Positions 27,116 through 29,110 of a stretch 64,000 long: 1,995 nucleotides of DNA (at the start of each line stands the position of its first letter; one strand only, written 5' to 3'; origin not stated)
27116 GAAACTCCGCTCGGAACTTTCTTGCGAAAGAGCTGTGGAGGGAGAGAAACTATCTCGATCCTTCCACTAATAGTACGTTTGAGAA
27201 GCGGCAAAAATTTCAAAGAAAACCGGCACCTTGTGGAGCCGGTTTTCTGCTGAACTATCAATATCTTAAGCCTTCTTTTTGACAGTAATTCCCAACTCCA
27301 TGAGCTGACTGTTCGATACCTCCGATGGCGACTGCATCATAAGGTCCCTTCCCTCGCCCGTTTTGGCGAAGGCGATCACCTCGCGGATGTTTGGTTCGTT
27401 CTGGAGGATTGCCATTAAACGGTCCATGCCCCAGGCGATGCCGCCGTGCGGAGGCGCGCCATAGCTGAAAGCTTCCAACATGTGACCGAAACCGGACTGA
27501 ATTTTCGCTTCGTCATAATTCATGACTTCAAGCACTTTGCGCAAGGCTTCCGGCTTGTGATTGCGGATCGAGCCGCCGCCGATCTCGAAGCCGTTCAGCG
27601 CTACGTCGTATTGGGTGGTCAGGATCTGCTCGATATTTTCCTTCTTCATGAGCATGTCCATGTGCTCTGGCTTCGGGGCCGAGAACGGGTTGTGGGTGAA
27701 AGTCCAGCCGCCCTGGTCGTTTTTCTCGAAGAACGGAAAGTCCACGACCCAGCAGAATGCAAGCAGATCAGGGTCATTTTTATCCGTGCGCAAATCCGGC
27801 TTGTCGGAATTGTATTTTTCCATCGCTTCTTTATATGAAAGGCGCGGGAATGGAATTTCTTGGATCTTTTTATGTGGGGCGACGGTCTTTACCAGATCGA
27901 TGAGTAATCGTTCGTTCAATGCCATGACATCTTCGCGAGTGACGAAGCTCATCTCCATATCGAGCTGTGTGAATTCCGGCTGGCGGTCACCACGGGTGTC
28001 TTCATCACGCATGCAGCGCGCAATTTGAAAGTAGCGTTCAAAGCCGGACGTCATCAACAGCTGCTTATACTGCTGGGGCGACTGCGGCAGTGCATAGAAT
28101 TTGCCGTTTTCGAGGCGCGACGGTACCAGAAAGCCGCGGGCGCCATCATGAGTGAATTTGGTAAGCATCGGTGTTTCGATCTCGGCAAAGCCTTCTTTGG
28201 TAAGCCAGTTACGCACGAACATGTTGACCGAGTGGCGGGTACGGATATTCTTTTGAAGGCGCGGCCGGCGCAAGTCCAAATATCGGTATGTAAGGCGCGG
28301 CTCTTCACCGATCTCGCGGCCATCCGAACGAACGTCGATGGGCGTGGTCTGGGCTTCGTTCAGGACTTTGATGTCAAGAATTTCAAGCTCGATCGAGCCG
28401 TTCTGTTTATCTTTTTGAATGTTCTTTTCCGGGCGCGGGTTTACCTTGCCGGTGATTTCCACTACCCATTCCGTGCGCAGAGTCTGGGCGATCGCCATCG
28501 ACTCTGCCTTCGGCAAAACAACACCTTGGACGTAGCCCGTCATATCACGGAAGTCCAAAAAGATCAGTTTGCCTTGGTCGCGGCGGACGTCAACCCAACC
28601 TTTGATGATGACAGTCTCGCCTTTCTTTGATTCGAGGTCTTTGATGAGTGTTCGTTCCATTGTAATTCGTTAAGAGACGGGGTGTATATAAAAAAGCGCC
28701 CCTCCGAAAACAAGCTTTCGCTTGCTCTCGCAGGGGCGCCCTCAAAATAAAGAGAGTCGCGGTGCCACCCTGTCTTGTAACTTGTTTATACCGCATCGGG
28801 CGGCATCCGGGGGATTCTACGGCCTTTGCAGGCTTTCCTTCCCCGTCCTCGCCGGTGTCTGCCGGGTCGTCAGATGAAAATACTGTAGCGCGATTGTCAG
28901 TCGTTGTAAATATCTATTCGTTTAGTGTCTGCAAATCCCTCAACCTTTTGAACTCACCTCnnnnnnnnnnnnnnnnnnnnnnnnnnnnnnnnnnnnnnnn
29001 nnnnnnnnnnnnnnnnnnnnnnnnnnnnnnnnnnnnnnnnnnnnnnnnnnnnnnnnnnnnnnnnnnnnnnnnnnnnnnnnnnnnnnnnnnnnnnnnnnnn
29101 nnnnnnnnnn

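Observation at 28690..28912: T-box riboswitch controlling a short-form aspS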

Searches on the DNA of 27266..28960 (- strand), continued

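Call 43: search_with_rna_model(model_id=R1, sources=[L081, L082, L083, L084, L085, L086, L087, L088, L089, L090, L091, L092, L093, L094, L095, L096, L097, L098, L099, L100, L101, L102, L103, L104, L105, L106, L107, L108, L109, L110, L111, L112, L113, L114, L115, L116, L117, L118, L119, L120, L121, L122, L123, L124, L125, L126, L127, L128, L129, L130, L131, L132, L133, L134, L135, L136, L137, L138, L139, L140, L141, L142, L143, L144, L145, L146, L147, L148, L149, L150, L151, L152, L153, L154, L155, L156, L157, L158, L159, L160], max_evalue=1, make_alignment=false, show_alignments=0)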
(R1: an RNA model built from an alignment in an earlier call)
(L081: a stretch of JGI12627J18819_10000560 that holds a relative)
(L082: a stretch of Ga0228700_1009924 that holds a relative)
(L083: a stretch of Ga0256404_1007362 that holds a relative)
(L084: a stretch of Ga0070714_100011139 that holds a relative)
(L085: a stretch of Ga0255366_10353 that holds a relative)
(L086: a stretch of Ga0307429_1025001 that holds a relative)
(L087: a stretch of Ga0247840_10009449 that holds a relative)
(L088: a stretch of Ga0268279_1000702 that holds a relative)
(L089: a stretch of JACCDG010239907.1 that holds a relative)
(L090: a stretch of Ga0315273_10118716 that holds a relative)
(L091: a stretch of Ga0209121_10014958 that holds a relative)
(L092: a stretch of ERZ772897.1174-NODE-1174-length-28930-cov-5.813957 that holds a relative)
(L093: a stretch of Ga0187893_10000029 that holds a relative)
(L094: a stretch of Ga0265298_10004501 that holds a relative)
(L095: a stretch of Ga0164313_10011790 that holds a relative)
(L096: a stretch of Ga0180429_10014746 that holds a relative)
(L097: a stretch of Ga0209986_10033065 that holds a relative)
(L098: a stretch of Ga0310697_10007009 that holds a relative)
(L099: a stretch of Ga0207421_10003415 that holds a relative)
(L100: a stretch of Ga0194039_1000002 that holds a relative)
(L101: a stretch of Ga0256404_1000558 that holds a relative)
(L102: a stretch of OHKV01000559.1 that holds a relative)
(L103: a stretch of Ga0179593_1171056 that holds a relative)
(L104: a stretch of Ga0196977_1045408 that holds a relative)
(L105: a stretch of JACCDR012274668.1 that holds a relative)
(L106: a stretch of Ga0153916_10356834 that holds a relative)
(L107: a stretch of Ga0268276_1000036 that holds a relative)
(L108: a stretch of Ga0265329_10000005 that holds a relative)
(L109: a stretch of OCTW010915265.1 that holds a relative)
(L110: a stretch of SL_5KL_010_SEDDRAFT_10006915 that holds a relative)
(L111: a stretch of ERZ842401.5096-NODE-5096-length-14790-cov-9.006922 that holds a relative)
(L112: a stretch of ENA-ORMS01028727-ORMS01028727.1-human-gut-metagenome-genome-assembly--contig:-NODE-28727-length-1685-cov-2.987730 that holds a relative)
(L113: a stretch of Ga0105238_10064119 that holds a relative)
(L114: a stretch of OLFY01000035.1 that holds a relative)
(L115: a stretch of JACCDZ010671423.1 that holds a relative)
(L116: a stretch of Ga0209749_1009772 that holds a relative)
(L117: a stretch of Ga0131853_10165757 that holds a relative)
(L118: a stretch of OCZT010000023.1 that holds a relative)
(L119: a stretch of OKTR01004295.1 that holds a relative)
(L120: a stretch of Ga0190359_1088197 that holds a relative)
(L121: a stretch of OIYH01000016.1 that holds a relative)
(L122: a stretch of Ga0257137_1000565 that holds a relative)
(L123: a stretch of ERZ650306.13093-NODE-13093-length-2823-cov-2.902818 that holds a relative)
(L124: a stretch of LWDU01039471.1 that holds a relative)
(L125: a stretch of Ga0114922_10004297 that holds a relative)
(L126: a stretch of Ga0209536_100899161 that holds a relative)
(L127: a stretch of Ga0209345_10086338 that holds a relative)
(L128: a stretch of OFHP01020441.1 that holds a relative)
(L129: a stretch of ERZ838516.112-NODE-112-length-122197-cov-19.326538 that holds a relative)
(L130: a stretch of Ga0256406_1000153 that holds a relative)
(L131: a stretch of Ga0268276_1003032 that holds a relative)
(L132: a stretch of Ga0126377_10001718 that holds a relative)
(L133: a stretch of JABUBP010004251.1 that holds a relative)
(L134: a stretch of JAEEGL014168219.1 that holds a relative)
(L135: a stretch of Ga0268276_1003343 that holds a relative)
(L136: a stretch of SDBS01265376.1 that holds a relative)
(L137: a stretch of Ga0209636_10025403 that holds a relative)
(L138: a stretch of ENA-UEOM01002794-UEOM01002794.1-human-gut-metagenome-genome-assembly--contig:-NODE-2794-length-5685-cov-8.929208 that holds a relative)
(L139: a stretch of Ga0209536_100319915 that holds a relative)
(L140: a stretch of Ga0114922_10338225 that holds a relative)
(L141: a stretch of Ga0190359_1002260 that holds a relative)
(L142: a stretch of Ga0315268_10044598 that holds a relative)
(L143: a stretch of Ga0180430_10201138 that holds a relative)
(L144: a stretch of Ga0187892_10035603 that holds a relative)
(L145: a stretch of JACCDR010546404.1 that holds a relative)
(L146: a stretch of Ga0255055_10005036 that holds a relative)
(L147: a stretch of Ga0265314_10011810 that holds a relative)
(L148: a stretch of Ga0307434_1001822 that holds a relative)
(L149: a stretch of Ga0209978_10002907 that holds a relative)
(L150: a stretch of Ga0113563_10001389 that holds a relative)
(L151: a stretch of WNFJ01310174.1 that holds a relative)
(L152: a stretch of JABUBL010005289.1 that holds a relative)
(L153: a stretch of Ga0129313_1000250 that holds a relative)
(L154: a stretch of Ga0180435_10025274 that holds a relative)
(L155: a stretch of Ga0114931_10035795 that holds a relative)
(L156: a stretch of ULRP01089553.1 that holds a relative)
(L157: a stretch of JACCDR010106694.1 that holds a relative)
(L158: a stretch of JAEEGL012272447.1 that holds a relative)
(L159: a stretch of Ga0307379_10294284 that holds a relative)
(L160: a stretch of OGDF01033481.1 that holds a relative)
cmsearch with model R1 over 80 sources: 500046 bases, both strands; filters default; matches with E-value up to 1: 46.
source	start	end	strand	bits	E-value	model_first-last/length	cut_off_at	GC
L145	2999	3140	-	80.2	7.7e-21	1-140/140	no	0.5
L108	1291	1430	-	73.5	6.4e-19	1-140/140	no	0.57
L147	4492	4631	+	71.3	2.8e-18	1-140/140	no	0.57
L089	9900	10021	-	69.2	1.1e-17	1-140/140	no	0.53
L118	716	867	-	64.6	2.4e-16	1-140/140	no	0.51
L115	1499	1638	-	56.1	6.6e-14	1-140/140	no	0.41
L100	5351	5507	-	49.6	4.7e-12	1-140/140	no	0.43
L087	8223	8403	+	37.1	1.9e-08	1-140/140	no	0.52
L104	858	935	+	33.6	2e-07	1-140/140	no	0.49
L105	2617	2723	-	28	7.8e-06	1-140/140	no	0.41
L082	2863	2944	-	26.4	2.3e-05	50-140/140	5'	0.5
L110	8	46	+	17.7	0.0071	97-140/140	no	0.64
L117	2401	2509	-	17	0.011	1-140/140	no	0.5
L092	2769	2930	-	17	0.011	1-140/140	no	0.65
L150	6998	7036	+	16.4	0.017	95-140/140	no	0.56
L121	1656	1794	+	16.3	0.018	1-140/140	no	0.58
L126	339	378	+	15.9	0.023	97-140/140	no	0.6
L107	1360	1465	+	15.4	0.032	1-140/140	no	0.41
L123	1262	1366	+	15.4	0.032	1-140/140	no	0.51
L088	34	175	+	15.4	0.033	1-140/140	no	0.4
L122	4231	4372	+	15.4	0.033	1-140/140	no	0.4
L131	7992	8133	-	15.4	0.033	1-140/140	no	0.4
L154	105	140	+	14.4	0.063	95-140/140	no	0.61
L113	1050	1200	+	14.3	0.068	1-140/140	no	0.57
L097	3217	3250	-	14.2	0.074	97-140/140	no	0.59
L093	7886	8050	-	14.1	0.074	1-140/140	no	0.56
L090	1804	1848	+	13.7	0.099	94-140/140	no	0.6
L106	104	145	-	13.6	0.11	94-140/140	no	0.55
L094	4494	4527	+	13.2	0.13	97-140/140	no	0.5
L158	1632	1795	-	13.1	0.15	1-140/140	no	0.6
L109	1591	1622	-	12.8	0.18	97-140/140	no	0.53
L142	609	692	+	12.6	0.21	1-140/140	no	0.68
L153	5621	5665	-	12.3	0.25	97-140/140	no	0.53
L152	1168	1307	-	11.8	0.35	1-140/140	no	0.38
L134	1068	1101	-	11.7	0.37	97-140/140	no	0.53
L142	2191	2264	+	11.7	0.37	1-140/140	no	0.7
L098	4427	4461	-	11.5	0.43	97-140/140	no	0.51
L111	440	471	-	11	0.6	97-140/140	no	0.56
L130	250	285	+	10.9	0.65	97-140/140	no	0.53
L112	484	515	+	10.7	0.74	97-140/140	no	0.56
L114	13269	13300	+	10.7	0.74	97-140/140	no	0.56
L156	3183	3214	-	10.7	0.74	97-140/140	no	0.56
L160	1156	1187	+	10.7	0.74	97-140/140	no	0.56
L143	1311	1346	+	10.4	0.87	95-140/140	no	0.61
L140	44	186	+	10.3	0.97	1-140/140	no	0.39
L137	1244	1388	+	10.2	0.98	1-140/140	no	0.37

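Call 45: search_with_rna_model(model_id=R1, sources=[window, L005, L043, L021, L068, L016, L079, L145, L108, L147, L089, L118, L115, L100, L087, L161, L162, L163, L164, L165, L166, L167, L168, L169, L170, L171, L172, L173, L174, L175, L176, L177, L178, L179, L180, L181, L182, L183, L184, L185, L186, L187, L188, L189, L190, L191, L192, L193, L194, L195, L196, L197, L198, L199, L200], max_evalue=0.000001, make_alignment=true, show_alignments=0)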
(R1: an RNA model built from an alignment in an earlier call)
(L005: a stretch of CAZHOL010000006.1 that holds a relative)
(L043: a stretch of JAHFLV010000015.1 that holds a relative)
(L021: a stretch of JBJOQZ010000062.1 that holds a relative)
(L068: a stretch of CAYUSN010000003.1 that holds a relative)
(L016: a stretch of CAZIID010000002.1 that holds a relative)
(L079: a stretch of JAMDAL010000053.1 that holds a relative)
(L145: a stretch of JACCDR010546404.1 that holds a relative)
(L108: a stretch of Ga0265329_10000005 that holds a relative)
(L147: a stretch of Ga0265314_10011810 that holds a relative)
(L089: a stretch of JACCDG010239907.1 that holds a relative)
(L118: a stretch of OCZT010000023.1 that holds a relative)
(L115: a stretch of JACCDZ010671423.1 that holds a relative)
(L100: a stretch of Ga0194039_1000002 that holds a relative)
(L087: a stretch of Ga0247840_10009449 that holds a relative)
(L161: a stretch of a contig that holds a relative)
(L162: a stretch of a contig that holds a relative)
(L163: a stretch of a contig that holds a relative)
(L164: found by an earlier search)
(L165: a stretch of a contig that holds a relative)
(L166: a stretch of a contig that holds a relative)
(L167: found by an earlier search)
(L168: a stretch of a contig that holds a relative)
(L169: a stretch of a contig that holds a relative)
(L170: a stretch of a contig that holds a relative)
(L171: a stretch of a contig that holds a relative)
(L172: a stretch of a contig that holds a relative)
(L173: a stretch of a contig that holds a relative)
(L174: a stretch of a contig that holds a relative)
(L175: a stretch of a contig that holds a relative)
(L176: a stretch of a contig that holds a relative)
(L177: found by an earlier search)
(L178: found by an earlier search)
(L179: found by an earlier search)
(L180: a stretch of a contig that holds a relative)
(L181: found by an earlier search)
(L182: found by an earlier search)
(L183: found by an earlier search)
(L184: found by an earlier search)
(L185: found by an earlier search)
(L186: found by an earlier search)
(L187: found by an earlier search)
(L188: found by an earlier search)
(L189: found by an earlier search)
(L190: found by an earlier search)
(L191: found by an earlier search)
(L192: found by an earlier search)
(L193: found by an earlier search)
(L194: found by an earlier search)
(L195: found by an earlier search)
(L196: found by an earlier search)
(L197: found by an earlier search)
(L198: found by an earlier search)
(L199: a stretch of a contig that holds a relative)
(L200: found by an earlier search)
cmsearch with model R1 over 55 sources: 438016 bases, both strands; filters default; matches with E-value up to 0.000001: 22.
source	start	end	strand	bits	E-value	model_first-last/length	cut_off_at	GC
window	28732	28871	-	188.2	6.2e-52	1-140/140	no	0.61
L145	2999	3140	-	80.2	6.7e-21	1-140/140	no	0.5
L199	1587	1728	+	80.2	6.8e-21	1-140/140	no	0.51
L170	2553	2682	+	77.8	3.2e-20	1-140/140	no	0.58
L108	1291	1430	-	73.5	5.6e-19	1-140/140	no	0.57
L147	4492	4631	+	71.3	2.4e-18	1-140/140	no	0.57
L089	9900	10021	-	69.2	9.6e-18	1-140/140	no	0.53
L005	2810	2941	+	67.1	3.9e-17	1-140/140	no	0.55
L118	716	867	-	64.6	2.1e-16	1-140/140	no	0.51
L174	546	678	-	64.3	2.5e-16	1-140/140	no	0.49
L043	2732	2884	+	64.3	2.5e-16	1-140/140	no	0.52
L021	628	851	+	63.5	4.1e-16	1-140/140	no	0.49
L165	2575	2700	+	63.1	5.7e-16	1-140/140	no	0.5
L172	4432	4569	+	62.8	6.7e-16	1-140/140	no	0.46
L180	9791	9920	+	61.2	1.9e-15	1-140/140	no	0.5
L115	1499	1638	-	56.1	5.8e-14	1-140/140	no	0.41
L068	2778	2914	+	50.9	1.8e-12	1-140/140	no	0.61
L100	5351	5507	-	49.6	4.1e-12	1-140/140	no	0.43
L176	227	371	+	43.5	2.4e-10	1-140/140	no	0.58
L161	1852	1984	+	42.6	4.3e-10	1-140/140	no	0.47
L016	195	301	+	39.5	3.3e-09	1-140/140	no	0.48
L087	8223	8403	+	37.1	1.6e-08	1-140/140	no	0.52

Alignment A5: 22 matches aligned to the model, 280 columns, each read 5' to 3' on its own strand. Consensus structure (alignment columns), stored with it:
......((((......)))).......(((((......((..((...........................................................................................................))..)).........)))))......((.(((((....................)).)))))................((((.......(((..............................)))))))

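Call 47: search_with_rna_model(model_id=R1, sources=[window, L005, L043, L021, L068, L079, L145, L108, L147, L089, L118, L115, L100, L087, L165, L170, L172, L174, L176, L180, L199], max_evalue=0.0001, make_alignment=true, show_alignments=0)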
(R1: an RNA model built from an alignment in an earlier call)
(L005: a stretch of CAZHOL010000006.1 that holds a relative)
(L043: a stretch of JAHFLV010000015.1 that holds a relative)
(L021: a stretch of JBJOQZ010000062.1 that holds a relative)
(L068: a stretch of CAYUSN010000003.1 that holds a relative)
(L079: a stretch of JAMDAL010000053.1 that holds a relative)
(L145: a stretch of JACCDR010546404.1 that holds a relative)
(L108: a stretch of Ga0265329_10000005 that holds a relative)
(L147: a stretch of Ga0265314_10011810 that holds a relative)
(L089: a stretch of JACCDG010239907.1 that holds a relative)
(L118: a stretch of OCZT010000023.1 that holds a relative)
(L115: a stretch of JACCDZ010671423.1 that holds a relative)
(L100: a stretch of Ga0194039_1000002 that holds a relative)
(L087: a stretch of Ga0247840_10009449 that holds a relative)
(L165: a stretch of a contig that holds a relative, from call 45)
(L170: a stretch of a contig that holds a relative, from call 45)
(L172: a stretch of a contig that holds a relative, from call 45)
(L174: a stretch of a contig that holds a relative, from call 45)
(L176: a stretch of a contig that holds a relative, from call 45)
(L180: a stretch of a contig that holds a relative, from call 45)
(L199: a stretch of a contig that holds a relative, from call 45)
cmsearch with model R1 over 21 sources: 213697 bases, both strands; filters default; matches with E-value up to 0.0001: 21.
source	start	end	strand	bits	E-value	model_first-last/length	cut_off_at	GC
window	28732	28871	-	188.2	3e-52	1-140/140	no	0.61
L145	2999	3140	-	80.2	3.3e-21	1-140/140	no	0.5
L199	1587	1728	+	80.2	3.3e-21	1-140/140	no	0.51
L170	2553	2682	+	77.8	1.6e-20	1-140/140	no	0.58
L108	1291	1430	-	73.5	2.7e-19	1-140/140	no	0.57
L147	4492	4631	+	71.3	1.2e-18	1-140/140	no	0.57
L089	9900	10021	-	69.2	4.7e-18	1-140/140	no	0.53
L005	2810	2941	+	67.1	1.9e-17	1-140/140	no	0.55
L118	716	867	-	64.6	1e-16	1-140/140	no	0.51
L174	546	678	-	64.3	1.2e-16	1-140/140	no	0.49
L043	2732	2884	+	64.3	1.2e-16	1-140/140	no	0.52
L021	628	851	+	63.5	2e-16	1-140/140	no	0.49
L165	2575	2700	+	63.1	2.8e-16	1-140/140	no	0.5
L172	4432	4569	+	62.8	3.3e-16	1-140/140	no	0.46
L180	9791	9920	+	61.2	9.2e-16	1-140/140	no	0.5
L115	1499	1638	-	56.1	2.8e-14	1-140/140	no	0.41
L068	2778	2914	+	50.9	8.8e-13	1-140/140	no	0.61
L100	5351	5507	-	49.6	2e-12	1-140/140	no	0.43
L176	227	371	+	43.5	1.2e-10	1-140/140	no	0.58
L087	8223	8403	+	37.1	7.9e-09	1-140/140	no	0.52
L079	2243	2402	+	26.3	1e-05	1-140/140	no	0.43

Alignment A6: 21 matches aligned to the model, 299 columns, each read 5' to 3' on its own strand. Consensus structure (alignment columns), stored with it:
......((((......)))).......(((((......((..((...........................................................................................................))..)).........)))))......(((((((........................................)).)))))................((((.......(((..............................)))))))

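Call 48: build_rna_model(alignment_id=A6)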
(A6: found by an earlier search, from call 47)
Model R2 built from alignment A6 (21 sequences, 299 columns); structure: stored with the alignment.
model positions 140; base pairs 23; branch points 3; effective number of sequences 2.09; information 0.59 bits per position. Calibrated on 0.2 Mb of random sequence (short: E-values are rough).
structure used (alignment columns):
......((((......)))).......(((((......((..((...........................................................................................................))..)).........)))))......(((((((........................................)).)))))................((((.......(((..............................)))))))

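Call 49: search_with_rna_model(model_id=R2, sources=[window, L001, L002, L003, L004, L005, L006, L007, L008, L009, L010, L011, L012, L013, L014, L015, L016, L017, L018, L019, L020, L021, L022, L023, L024, L025, L026, L027, L028, L029, L030, L031, L032, L033, L034, L035, L036, L037, L038, L039, L040, L041, L042, L043, L044, L045, L046, L047, L048, L049, L050, L051, L052, L053, L054, L055, L056, L057, L058, L059, L060, L061, L062, L063, L064, L065, L066, L067, L068, L069, L070, L071, L072, L073, L074, L075, L076, L077, L078, L079, L080], max_evalue=1, make_alignment=false)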
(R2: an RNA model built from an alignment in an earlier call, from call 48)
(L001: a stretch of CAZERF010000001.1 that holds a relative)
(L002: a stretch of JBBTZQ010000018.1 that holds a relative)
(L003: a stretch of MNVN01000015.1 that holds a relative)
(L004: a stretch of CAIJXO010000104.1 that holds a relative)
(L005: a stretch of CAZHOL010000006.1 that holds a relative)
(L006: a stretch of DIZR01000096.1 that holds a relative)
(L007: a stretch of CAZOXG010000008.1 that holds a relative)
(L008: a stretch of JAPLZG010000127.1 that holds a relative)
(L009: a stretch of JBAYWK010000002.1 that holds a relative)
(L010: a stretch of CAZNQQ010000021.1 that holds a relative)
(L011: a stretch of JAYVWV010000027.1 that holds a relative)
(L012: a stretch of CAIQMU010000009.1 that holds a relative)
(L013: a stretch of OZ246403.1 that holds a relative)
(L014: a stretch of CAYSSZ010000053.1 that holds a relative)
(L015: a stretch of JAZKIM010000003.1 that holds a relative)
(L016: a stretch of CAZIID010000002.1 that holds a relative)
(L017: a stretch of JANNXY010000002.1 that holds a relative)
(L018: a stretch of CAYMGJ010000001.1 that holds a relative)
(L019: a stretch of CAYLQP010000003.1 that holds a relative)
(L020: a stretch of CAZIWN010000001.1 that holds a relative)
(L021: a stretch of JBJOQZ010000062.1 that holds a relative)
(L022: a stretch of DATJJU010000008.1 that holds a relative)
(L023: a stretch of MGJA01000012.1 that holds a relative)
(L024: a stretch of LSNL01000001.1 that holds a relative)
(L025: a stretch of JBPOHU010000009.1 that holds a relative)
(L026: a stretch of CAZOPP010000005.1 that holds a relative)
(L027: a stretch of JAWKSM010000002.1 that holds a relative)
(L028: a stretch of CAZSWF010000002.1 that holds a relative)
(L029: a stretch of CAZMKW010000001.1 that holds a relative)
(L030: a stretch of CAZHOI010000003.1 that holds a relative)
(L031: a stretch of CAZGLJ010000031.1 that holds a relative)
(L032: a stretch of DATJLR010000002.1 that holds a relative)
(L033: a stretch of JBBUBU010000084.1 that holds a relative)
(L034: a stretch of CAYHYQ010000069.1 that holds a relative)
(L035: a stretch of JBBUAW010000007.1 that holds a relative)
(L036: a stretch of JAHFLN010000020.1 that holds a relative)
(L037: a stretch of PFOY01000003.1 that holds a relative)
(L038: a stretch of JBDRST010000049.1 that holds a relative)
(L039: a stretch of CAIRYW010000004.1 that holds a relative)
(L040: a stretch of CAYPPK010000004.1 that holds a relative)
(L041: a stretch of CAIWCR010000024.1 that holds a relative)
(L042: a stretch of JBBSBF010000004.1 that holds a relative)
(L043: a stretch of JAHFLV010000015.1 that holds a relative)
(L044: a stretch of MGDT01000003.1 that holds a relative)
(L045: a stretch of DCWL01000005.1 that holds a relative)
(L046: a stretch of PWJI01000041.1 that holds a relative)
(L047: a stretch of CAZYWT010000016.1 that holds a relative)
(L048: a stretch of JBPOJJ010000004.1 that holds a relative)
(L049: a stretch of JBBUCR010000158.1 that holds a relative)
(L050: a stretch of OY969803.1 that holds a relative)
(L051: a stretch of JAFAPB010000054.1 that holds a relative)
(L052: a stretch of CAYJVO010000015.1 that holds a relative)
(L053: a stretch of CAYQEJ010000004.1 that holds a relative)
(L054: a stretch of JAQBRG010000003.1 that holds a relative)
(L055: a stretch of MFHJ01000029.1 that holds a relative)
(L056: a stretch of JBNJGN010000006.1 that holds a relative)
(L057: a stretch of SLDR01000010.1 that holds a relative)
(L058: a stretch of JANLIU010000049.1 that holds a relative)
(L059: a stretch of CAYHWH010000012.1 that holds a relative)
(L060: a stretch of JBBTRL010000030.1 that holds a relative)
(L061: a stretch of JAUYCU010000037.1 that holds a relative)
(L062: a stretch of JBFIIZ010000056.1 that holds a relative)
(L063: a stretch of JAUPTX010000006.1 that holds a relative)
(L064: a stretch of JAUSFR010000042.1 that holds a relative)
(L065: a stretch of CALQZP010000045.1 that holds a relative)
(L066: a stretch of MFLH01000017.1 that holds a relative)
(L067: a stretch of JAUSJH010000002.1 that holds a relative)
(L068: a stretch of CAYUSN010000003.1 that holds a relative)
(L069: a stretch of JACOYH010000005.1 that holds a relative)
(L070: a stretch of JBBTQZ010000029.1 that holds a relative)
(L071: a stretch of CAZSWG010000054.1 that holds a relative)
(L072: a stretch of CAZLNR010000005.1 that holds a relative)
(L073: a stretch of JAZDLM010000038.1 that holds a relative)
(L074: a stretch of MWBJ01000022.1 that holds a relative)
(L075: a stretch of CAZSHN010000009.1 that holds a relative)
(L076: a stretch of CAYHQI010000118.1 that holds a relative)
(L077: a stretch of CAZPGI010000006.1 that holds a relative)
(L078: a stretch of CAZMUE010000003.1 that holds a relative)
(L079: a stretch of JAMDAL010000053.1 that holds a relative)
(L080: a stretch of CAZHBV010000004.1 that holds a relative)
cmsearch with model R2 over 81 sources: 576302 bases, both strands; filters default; matches with E-value up to 1: 13.
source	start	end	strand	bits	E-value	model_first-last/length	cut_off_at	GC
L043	2732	2884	+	119.8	3e-28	1-140/140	no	0.52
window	28732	28871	-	113.4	1.3e-26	1-140/140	no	0.61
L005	2810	2941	+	106.6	7.2e-25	1-140/140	no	0.55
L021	628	851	+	102.6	7.6e-24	1-140/140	no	0.49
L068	2778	2914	+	88.2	3.8e-20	1-140/140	no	0.61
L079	2243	2402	+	85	2.4e-19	1-140/140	no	0.43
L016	195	301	+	60.2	5.5e-13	1-140/140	no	0.48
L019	2810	2913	+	43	1.3e-08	1-140/140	no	0.41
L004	782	861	+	40.5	5.8e-08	1-140/140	no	0.47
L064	1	199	+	26.4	0.00024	9-140/140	5'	0.56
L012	707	825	+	22.5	0.0023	1-140/140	no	0.53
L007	2543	2703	+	16.5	0.079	1-140/140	no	0.42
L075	6194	6311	-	14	0.35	1-140/140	no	0.42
